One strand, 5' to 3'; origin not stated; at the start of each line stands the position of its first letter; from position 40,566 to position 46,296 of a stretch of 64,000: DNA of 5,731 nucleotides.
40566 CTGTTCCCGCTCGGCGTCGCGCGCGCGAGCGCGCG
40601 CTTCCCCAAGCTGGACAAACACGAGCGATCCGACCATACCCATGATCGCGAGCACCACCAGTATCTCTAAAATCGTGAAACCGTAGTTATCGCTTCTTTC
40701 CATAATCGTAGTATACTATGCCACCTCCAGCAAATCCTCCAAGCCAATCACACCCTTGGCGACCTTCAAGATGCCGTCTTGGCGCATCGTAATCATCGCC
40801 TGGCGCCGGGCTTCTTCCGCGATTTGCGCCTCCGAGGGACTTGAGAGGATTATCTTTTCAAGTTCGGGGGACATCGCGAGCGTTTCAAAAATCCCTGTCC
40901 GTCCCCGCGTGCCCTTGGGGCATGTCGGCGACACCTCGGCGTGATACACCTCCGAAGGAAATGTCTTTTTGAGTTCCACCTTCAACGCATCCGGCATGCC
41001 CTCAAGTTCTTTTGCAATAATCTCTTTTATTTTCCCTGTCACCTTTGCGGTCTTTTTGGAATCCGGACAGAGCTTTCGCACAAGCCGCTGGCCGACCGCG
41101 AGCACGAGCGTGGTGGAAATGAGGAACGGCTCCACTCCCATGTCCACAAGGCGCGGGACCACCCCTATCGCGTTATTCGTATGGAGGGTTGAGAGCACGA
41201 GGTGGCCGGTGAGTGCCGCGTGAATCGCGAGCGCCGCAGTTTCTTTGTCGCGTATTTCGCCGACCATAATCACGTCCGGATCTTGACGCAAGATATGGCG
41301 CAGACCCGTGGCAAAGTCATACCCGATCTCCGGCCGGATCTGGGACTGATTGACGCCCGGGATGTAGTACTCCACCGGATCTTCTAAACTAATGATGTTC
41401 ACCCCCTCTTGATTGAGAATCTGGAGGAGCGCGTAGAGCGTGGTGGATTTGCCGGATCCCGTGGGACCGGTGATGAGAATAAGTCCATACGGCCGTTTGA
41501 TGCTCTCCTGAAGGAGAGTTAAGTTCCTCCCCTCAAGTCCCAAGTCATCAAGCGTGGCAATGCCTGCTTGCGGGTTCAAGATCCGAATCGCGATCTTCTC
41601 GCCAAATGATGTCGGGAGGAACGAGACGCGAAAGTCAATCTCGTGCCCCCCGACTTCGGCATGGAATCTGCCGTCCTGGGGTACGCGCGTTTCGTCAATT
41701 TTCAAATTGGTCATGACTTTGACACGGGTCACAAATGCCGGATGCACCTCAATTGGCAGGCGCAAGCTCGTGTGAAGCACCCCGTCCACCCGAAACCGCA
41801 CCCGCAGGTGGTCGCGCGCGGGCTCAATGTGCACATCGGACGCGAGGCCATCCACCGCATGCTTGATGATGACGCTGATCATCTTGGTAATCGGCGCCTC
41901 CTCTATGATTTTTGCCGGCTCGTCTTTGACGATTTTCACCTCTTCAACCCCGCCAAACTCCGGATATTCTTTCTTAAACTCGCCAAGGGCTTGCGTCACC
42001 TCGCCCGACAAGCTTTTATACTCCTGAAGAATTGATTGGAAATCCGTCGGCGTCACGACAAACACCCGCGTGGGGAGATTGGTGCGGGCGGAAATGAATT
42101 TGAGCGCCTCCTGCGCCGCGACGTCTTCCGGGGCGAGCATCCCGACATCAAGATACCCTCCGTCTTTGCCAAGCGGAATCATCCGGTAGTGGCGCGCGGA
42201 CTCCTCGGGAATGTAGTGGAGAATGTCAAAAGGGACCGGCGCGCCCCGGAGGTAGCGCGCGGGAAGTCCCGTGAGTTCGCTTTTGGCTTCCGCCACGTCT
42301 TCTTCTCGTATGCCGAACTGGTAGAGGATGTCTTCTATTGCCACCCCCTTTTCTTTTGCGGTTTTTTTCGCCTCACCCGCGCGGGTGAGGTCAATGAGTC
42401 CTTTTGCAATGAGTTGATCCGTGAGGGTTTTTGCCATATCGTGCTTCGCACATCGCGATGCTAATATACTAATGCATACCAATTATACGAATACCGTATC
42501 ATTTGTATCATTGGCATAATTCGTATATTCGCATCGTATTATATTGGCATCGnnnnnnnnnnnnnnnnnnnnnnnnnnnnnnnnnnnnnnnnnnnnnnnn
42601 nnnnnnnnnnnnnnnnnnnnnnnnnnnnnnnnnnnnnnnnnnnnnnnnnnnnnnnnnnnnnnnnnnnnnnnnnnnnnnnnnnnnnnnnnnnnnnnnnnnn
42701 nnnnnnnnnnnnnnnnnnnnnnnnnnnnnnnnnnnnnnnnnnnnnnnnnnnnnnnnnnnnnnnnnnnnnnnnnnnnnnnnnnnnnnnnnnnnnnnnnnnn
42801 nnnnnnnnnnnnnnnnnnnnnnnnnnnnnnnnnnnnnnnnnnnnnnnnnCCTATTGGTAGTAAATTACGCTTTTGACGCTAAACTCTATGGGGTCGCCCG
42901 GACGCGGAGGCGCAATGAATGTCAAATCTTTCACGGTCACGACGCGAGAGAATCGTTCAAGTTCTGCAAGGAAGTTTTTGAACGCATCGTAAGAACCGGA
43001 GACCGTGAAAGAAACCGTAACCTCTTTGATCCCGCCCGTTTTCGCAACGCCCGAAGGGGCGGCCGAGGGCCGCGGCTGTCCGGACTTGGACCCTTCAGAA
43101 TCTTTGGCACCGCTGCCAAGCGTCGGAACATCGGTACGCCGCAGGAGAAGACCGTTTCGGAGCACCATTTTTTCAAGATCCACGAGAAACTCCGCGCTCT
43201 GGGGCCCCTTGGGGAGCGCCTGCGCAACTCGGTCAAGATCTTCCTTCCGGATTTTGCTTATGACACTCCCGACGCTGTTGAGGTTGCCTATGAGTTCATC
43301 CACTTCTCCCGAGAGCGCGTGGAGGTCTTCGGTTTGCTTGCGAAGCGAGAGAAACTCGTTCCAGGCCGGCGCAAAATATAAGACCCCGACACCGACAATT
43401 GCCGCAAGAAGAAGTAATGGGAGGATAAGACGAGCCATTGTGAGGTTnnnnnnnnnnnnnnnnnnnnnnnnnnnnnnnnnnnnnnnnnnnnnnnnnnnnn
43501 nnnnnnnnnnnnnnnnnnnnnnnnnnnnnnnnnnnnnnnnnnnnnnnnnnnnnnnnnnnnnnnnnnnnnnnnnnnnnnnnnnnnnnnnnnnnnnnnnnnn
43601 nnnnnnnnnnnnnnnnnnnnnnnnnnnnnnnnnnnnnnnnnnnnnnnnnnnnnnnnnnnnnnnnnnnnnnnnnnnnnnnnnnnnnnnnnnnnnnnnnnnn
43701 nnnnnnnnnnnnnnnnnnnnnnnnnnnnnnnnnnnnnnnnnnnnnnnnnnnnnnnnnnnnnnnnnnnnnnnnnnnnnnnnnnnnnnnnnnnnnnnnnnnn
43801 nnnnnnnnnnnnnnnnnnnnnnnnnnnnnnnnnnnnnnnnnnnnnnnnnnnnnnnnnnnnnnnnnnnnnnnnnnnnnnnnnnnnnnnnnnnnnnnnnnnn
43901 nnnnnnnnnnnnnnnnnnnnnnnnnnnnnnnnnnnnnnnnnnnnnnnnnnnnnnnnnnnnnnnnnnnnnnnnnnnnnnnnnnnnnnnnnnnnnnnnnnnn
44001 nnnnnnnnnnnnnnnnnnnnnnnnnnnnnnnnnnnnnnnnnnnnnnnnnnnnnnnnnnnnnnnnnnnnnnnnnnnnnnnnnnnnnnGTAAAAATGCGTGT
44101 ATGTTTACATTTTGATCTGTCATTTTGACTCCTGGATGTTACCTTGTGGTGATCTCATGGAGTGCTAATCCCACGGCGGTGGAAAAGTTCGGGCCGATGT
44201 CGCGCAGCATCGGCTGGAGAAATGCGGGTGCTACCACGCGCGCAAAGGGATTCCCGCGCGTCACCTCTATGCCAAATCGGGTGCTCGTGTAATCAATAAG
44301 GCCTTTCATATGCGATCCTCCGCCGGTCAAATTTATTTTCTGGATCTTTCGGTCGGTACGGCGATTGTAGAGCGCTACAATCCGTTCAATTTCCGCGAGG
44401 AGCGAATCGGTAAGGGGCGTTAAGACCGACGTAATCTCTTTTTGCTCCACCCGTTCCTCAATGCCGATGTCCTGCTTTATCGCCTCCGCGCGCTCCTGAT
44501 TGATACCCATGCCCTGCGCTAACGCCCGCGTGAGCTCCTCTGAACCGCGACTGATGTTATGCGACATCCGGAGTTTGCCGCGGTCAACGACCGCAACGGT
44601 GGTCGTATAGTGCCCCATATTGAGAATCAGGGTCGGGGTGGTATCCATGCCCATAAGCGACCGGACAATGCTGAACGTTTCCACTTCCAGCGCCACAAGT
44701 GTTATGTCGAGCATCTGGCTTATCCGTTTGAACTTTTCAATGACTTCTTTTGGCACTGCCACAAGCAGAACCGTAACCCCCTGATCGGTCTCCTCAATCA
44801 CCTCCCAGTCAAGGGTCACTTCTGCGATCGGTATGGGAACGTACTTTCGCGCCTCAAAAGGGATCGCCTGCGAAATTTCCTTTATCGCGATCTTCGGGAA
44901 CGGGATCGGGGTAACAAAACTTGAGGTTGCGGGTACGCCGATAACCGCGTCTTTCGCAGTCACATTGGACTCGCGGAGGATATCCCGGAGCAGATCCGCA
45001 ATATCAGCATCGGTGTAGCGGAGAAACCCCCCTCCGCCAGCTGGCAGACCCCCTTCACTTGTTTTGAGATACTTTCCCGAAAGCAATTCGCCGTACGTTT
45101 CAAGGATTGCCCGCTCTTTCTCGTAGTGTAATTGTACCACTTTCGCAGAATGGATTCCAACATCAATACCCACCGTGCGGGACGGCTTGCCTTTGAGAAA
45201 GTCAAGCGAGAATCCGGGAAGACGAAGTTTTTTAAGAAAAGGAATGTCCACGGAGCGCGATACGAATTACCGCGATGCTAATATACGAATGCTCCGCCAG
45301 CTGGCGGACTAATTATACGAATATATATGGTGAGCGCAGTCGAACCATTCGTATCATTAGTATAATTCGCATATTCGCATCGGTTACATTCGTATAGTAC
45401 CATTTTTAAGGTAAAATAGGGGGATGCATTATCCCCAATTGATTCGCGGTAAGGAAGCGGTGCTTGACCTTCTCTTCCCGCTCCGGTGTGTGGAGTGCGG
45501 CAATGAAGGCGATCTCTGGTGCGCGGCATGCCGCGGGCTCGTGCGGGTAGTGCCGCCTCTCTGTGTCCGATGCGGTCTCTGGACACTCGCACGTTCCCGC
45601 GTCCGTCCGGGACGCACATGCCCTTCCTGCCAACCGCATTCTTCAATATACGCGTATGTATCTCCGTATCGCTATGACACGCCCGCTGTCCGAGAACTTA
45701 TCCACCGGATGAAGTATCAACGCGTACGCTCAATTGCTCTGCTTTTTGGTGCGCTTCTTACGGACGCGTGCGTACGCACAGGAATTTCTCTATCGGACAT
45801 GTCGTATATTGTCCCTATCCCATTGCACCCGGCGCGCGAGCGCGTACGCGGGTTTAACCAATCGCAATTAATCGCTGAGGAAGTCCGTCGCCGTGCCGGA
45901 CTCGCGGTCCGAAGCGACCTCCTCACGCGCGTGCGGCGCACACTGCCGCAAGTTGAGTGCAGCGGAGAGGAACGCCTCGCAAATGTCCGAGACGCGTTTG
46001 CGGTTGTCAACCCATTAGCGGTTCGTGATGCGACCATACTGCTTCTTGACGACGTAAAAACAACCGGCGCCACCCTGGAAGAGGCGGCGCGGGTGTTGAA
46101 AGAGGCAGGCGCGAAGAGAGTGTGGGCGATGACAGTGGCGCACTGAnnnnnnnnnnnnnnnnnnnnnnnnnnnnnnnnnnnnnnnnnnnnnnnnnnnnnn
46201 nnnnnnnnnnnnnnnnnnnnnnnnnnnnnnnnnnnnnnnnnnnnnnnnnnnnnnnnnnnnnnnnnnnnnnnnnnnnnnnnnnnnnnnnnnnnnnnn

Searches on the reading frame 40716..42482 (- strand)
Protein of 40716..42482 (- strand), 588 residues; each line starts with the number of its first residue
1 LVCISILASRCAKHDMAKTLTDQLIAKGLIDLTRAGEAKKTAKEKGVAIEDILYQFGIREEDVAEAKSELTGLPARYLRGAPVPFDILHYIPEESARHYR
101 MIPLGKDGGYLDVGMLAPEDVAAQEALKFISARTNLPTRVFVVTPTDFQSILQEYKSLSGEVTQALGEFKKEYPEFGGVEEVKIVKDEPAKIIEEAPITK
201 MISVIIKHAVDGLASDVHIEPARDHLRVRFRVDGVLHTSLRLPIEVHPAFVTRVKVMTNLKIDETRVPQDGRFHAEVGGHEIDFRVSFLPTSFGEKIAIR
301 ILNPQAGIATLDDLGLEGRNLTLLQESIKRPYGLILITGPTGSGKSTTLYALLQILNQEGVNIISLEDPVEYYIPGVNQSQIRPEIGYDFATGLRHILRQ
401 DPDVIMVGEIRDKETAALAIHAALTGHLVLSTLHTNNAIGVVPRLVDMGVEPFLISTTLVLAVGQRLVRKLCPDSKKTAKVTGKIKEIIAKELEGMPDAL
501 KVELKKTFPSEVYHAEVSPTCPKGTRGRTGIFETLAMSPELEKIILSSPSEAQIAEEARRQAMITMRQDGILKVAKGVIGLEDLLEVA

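Call 30: find_encoding_contigs(protein=window:40716-42482:-, flank=10000, max_places=2)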
Protein window:40716-42482:- (588 aa): no gene with exactly this product is on record in the collection.

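Call 57: search_protein_families(library=pfam, max_evalue=0.0001, proteins=[window:40716-42482:-])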
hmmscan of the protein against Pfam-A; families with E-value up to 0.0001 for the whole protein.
window:40716-42482:- (588 aa): 4 families
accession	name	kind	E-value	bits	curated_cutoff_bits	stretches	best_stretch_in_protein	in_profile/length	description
PF00437.27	T2SSE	-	2.3e-123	412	24.9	1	194-584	4-368/370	Type II/IV secretion system protein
PF05157.20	MshEN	-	3.1e-12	46.7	23.1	1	72-159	2-87/90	MshEN domain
PF13476.12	AAA_23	-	4e-05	24.8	27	0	332-358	19-45/201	AAA domain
PF13191.12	AAA_16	-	4.3e-05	24.5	32.6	0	322-419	13-103/167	AAA ATPase domain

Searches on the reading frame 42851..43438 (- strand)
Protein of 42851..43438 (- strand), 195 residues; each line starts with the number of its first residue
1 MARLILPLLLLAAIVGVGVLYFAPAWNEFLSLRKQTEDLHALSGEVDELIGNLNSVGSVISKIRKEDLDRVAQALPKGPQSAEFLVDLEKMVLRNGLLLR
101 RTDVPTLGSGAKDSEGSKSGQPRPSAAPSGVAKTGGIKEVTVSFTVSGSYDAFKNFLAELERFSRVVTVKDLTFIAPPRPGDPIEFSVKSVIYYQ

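Call 57: search_protein_families(library=pfam, max_evalue=0.0001, proteins=[window:42851-43438:-])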
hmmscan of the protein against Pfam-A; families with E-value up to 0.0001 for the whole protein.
window:42851-43438:- (195 aa): 1 family
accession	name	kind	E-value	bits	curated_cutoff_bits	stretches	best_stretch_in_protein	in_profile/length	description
PF04350.18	PilO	-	1.1e-07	32.5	22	0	125-179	72-126/145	Pilus assembly protein, PilO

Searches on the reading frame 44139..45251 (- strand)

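Call 58: search_protein_families(library=pfam, max_evalue=0.0001, proteins=[window:44139-45251:-])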
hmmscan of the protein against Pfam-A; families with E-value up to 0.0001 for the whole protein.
window:44139-45251:- (370 aa): 4 families
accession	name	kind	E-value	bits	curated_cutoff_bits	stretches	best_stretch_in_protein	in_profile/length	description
PF11104.14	PilM_2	-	6.4e-33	114.5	27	1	28-365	1-338/340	Type IV pilus assembly protein PilM;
PF14450.12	FtsA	-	1.5e-12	48.4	31.8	1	209-360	2-126/127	Cell division protein FtsA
PF25216.1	Volactin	-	5.2e-07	29.9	35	1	207-326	168-291/321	Volactin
PF06723.19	MreB_Mbl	-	7.5e-05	22.1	27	0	204-275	144-221/327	MreB/Mbl protein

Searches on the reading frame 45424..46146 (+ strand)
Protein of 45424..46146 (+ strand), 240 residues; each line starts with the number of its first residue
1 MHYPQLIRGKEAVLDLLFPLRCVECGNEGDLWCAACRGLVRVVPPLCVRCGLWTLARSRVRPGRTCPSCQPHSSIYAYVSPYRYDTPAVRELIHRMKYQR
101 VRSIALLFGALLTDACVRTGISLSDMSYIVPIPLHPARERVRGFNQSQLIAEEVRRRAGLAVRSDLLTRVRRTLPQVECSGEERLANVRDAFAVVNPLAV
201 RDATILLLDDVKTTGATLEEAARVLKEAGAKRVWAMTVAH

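Call 58: search_protein_families(library=pfam, max_evalue=0.0001, proteins=[window:45424-46146:+])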
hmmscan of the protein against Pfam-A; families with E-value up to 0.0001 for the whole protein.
window:45424-46146:+ (240 aa): 2 families
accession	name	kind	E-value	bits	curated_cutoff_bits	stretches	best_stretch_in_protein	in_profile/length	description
PF18912.6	DZR_2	-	1.7e-07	31.4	27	1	13-70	1-56/56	Double zinc ribbon domain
PF00156.33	Pribosyltran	-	4.3e-07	29.8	26.3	1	197-238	82-123/158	Phosphoribosyl transferase domain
